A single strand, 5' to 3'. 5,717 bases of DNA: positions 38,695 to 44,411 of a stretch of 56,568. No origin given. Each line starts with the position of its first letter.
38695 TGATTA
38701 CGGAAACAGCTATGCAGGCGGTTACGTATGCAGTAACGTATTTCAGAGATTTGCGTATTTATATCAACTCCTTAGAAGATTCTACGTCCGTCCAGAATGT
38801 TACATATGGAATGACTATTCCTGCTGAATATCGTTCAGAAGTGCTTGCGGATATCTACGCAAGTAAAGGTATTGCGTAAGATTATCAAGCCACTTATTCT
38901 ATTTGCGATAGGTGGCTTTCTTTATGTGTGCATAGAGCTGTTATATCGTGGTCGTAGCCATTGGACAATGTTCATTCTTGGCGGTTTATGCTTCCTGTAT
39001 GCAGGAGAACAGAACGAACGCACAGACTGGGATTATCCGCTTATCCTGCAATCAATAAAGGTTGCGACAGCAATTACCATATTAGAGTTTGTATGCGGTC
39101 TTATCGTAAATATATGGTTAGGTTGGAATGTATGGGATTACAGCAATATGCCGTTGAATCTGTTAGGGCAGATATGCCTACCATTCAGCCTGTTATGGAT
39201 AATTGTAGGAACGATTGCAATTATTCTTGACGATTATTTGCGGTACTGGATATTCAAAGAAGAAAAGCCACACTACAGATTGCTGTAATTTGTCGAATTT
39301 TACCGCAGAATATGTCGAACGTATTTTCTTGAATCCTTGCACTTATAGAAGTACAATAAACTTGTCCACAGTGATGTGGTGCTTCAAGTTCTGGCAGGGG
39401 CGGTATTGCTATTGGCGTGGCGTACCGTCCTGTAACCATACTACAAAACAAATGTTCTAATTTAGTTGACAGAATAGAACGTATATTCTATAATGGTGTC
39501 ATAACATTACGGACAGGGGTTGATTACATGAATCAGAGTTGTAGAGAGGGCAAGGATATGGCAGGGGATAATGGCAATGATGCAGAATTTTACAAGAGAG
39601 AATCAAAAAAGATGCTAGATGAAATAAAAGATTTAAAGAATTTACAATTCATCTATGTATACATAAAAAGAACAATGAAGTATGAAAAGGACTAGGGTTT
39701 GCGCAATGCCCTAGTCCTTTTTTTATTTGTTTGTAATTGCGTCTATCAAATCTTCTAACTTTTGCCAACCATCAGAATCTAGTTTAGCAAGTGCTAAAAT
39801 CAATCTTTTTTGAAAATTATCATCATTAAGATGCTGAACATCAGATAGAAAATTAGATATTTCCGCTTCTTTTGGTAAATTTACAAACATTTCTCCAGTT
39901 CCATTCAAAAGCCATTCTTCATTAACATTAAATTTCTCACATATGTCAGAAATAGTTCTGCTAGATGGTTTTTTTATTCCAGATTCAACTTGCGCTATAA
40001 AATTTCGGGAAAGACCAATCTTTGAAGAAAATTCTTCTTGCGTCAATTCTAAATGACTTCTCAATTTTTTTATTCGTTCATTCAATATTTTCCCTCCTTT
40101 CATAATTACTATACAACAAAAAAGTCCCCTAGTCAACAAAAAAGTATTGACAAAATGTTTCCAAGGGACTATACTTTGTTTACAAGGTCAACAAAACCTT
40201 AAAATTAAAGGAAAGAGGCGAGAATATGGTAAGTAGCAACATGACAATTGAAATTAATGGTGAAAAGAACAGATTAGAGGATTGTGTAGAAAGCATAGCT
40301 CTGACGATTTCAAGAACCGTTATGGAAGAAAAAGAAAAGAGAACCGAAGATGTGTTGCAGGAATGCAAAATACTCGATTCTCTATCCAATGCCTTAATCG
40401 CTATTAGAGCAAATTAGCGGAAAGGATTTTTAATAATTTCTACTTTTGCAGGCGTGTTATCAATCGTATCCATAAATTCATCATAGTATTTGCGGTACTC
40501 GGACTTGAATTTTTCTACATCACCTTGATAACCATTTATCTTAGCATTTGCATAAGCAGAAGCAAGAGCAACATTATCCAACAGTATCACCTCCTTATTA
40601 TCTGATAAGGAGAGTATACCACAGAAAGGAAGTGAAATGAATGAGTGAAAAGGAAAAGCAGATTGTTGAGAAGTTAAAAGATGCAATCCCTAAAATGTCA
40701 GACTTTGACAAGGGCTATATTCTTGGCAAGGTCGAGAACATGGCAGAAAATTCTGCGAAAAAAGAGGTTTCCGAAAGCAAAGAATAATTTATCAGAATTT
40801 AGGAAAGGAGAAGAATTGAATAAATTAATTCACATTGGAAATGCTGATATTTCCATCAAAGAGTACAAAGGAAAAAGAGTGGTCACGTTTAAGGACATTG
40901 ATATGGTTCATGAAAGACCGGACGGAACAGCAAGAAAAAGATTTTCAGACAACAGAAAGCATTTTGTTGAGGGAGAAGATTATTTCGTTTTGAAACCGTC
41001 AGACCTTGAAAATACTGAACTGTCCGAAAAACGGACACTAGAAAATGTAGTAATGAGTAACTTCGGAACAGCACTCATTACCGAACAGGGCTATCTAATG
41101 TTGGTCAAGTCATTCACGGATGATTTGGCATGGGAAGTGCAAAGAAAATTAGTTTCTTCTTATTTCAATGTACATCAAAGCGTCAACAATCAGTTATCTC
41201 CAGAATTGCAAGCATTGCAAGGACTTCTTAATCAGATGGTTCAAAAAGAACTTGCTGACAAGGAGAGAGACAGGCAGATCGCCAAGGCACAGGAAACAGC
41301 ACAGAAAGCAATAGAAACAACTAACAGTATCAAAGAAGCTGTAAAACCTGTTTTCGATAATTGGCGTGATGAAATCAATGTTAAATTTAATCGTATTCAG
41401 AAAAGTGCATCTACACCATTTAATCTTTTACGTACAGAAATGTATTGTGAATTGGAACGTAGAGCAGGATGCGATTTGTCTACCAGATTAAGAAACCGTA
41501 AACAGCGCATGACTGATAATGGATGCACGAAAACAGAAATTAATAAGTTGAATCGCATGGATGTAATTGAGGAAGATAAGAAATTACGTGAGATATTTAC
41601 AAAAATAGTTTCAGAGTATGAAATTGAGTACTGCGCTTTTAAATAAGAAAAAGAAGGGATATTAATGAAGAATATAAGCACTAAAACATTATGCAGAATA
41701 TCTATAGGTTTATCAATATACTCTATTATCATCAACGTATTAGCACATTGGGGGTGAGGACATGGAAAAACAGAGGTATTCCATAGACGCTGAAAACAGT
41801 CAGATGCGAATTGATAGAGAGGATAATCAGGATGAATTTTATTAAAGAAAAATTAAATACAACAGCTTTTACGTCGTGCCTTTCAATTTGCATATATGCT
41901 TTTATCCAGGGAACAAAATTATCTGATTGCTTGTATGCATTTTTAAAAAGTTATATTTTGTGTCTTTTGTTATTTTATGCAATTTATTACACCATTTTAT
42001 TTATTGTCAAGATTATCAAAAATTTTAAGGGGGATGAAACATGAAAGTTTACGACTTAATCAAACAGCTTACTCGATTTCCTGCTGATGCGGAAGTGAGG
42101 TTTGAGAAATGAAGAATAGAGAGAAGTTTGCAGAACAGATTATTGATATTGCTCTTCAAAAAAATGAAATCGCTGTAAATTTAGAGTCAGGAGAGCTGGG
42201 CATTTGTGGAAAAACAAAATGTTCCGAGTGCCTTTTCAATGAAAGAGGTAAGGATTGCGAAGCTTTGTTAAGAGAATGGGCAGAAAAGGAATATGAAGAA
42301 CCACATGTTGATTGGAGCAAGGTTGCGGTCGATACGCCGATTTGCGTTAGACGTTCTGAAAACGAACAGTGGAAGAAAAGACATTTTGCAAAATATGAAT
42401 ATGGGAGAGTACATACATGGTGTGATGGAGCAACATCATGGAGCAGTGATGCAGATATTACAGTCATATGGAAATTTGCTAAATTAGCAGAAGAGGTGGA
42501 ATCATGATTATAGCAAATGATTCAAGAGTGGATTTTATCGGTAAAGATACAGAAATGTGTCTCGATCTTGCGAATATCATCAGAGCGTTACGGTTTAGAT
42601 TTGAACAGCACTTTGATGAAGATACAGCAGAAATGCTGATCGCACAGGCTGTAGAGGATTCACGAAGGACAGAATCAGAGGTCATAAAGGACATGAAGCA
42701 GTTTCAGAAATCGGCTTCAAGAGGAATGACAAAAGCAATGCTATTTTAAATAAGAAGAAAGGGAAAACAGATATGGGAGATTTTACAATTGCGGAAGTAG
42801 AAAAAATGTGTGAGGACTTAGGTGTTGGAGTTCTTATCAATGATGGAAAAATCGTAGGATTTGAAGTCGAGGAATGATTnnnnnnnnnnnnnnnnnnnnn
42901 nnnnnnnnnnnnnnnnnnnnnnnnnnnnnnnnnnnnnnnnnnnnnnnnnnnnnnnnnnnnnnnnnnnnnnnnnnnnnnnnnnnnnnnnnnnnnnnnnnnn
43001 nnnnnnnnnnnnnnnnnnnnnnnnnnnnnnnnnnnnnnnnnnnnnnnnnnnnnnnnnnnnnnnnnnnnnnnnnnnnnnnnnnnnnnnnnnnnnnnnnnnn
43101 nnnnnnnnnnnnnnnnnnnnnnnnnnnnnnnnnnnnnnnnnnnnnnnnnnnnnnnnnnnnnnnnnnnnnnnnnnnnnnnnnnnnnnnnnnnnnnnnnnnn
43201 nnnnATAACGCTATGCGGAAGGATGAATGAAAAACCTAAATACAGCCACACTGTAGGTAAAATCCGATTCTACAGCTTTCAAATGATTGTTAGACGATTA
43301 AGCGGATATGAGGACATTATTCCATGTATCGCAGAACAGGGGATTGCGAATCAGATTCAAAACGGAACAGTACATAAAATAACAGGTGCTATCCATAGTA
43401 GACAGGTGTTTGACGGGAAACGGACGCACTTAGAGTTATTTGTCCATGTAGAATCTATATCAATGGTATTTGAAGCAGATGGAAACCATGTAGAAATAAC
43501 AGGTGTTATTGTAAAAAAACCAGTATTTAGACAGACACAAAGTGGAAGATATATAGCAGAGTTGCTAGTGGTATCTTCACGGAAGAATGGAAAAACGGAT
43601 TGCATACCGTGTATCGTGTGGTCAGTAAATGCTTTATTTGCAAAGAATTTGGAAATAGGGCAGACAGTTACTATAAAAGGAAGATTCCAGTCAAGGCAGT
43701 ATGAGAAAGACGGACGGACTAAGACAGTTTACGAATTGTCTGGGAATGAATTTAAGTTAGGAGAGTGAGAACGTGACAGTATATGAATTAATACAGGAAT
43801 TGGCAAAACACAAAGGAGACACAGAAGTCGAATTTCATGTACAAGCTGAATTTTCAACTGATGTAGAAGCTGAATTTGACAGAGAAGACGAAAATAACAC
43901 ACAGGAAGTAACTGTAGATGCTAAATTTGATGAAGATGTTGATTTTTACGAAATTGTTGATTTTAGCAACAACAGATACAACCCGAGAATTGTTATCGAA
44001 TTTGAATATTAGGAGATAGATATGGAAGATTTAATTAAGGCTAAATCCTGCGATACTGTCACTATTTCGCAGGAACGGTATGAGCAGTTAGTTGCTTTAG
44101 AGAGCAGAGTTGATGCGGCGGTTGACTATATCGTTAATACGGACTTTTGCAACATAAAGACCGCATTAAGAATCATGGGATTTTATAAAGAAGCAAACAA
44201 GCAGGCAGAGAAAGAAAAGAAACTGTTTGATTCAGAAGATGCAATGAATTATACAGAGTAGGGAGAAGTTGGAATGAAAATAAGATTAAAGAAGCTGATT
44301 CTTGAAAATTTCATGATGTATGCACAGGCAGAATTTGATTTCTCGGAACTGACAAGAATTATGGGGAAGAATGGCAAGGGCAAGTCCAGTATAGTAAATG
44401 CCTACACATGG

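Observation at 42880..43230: Phage-encoded, receiver-less Spo0A effector-domain homologue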

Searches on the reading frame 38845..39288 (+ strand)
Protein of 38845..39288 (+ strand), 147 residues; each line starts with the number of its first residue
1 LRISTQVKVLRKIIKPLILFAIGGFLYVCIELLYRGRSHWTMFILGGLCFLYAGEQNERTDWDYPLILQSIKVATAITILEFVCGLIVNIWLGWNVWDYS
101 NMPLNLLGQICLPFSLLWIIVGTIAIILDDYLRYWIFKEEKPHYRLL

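Call 78: search_protein_families(library=phrogs, proteins=[window:38845-39288:+], max_evalue=0.01)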
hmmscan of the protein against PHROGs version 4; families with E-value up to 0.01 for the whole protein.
window:38845-39288:+ (147 aa): 1 family
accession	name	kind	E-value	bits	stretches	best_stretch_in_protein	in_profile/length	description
phrog_20274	-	unknown function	2.7e-40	139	1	24-146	2-125/141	-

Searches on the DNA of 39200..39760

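Call 55: search_rna_families(source=window, start=39200, end=39760, threshold=evalue, max_evalue=1)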
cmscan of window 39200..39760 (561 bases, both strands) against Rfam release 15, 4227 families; matches with E-value up to 1: 1.
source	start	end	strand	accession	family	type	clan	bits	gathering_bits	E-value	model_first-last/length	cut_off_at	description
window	39663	39726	+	RF03134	S6-S18-Chlorobi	Cis-reg; leader;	-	22.9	47.4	0.066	1-76/76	no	S6-S18-Chlorobi ribosomal protein leader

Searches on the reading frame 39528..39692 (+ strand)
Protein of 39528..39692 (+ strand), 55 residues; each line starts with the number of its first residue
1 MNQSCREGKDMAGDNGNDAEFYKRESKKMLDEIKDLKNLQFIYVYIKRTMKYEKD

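Call 78: search_protein_families(library=phrogs, proteins=[window:39528-39692:+], max_evalue=0.01)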
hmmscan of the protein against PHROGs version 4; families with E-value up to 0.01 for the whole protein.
window:39528-39692:+ (55 aa): 0 families

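Call 104: search_protein_families(library=ncbifam, proteins=[window:39528-39692:+], max_evalue=0.001)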
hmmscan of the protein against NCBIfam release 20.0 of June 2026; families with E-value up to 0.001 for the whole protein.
window:39528-39692:+ (55 aa): 0 families

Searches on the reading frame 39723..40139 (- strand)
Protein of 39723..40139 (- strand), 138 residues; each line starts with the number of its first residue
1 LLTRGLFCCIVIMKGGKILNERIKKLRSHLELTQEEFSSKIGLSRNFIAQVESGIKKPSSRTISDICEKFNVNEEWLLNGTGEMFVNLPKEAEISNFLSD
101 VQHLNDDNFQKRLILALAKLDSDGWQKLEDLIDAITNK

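Call 11: search_protein_families(library=pfam, proteins=[window:39723-40139:-], max_evalue=0.01)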
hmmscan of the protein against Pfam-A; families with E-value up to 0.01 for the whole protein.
window:39723-40139:- (138 aa): 4 families
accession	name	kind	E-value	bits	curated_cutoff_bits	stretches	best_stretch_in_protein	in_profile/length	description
PF12844.13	HTH_19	-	2.5e-18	66.2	30.2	1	20-83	1-64/64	Helix-turn-helix domain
PF01381.28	HTH_3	-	1.2e-12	48.1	23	1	23-77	1-55/55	Helix-turn-helix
PF13560.12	HTH_31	-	4.2e-06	27.4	27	1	22-74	5-58/64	Helix-turn-helix domain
PF13443.12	HTH_26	-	0.0019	18.8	22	1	22-73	1-53/63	Cro/C1-type HTH DNA-binding domain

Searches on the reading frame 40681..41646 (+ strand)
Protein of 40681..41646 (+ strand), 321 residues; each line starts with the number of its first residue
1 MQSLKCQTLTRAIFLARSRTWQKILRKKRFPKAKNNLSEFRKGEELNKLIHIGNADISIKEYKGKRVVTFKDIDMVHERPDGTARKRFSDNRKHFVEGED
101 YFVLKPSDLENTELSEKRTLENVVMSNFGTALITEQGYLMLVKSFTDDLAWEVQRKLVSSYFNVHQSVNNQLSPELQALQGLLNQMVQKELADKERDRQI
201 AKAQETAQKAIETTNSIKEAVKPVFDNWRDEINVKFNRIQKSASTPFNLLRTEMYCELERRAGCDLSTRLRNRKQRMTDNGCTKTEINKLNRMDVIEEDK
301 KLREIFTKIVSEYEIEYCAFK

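Call 11: search_protein_families(library=pfam, proteins=[window:40681-41646:+], max_evalue=0.01)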
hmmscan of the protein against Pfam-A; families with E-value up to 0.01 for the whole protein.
window:40681-41646:+ (321 aa): 2 families
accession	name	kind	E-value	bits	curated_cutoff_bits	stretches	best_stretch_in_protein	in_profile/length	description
PF10543.14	ORF6N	-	5.9e-16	59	27.8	1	58-144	2-86/86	ORF6N domain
PF01544.23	CorA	-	0.0011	18.8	27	1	154-241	146-235/292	CorA-like Mg2+ transporter protein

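Call 78: search_protein_families(library=phrogs, proteins=[window:40681-41646:+], max_evalue=0.01)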
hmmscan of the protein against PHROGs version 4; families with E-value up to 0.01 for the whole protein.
window:40681-41646:+ (321 aa): 13 families
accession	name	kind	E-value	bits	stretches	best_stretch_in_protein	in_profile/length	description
phrog_4608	-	transcription regulation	1.5e-45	156.9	1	47-236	2-154/268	anti-repressor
phrog_7755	-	transcription regulation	6.3e-29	102.3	1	49-196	116-265/282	anti-repressor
phrog_1726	-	transcription regulation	9.4e-29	102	1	52-206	3-162/264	anti-repressor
phrog_373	-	transcription regulation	2e-24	87.6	1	37-319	67-339/373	anti-repressor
phrog_1760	-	transcription regulation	3.9e-21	76.7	1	56-191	9-141/232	anti-repressor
phrog_29672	-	unknown function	8.6e-15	55.5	1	251-317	6-72/81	-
phrog_17477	-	transcription regulation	9.6e-10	39.6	1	252-315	76-139/147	anti-repressor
phrog_4792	-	transcription regulation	1.6e-09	38.8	1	49-190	7-148/268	anti-repressor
phrog_63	-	transcription regulation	2.3e-06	28.2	1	87-210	152-265/431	anti-repressor Ant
phrog_2379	-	transcription regulation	2.9e-06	28.1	1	68-178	21-133/187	anti-repressor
phrog_8244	-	unknown function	1.3e-05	25.5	1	85-166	38-121/383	-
phrog_36765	-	unknown function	0.00015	22.6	1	60-181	4-116/222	-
phrog_4936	-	transcription regulation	0.00025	22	1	44-209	18-167/257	transcriptional regulator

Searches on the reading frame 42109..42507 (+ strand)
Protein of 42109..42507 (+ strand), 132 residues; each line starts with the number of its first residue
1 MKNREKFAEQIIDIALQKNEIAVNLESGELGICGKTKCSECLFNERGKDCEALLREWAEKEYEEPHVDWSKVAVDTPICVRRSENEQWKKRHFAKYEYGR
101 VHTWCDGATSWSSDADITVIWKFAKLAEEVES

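Call 11: search_protein_families(library=pfam, proteins=[window:42109-42507:+], max_evalue=0.01)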
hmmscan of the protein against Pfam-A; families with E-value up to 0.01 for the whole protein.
window:42109-42507:+ (132 aa): 0 families

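Call 78: search_protein_families(library=phrogs, proteins=[window:42109-42507:+], max_evalue=0.01)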
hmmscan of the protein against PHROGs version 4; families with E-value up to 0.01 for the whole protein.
window:42109-42507:+ (132 aa): 2 families
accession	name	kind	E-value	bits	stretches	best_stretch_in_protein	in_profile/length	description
phrog_21026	-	unknown function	1.2e-16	62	1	26-128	43-143/147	-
phrog_22292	-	unknown function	1.3e-13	52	1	1-65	1-64/155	-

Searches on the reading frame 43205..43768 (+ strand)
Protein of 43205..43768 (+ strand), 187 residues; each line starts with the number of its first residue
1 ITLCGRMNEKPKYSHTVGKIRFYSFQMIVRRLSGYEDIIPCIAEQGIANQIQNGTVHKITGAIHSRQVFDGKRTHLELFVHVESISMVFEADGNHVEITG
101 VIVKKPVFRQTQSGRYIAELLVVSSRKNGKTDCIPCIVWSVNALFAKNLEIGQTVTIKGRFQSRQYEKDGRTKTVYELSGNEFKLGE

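Call 11: search_protein_families(library=pfam, proteins=[window:43205-43768:+], max_evalue=0.01)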
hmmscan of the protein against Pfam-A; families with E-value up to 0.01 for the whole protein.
window:43205-43768:+ (187 aa): 2 families
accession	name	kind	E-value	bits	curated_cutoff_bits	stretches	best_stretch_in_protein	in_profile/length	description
PF00436.31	SSB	-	2e-16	60.4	26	1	94-184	2-102/104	Single-strand binding protein family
PF01336.31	tRNA_anti-codon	-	4.8e-05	23.6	27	0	131-183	26-72/75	OB-fold nucleic acid binding domain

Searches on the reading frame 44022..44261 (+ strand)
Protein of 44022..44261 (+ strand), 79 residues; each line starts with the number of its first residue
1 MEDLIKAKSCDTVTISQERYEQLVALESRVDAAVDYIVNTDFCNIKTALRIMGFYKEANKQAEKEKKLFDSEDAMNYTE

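Call 11: search_protein_families(library=pfam, proteins=[window:44022-44261:+], max_evalue=0.01)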
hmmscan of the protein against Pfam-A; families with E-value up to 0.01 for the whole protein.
window:44022-44261:+ (79 aa): 2 families
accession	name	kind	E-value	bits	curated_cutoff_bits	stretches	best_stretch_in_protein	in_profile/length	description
PF06265.16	YutD-like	-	0.0051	17.3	25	1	33-70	32-66/85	Putative antitoxin YutD-like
PF17397.7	TSX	-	0.0055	17.3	25.8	1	24-78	89-144/145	TSX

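Call 78: search_protein_families(library=phrogs, proteins=[window:44022-44261:+], max_evalue=0.01)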
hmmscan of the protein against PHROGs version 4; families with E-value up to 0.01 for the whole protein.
window:44022-44261:+ (79 aa): 1 family
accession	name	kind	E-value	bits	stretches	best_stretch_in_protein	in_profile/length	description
phrog_6234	-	moron, auxiliary metabolic gene and host takeover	0.0066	17.5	0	11-28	2-19/47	host RecBCD nuclease inhibitor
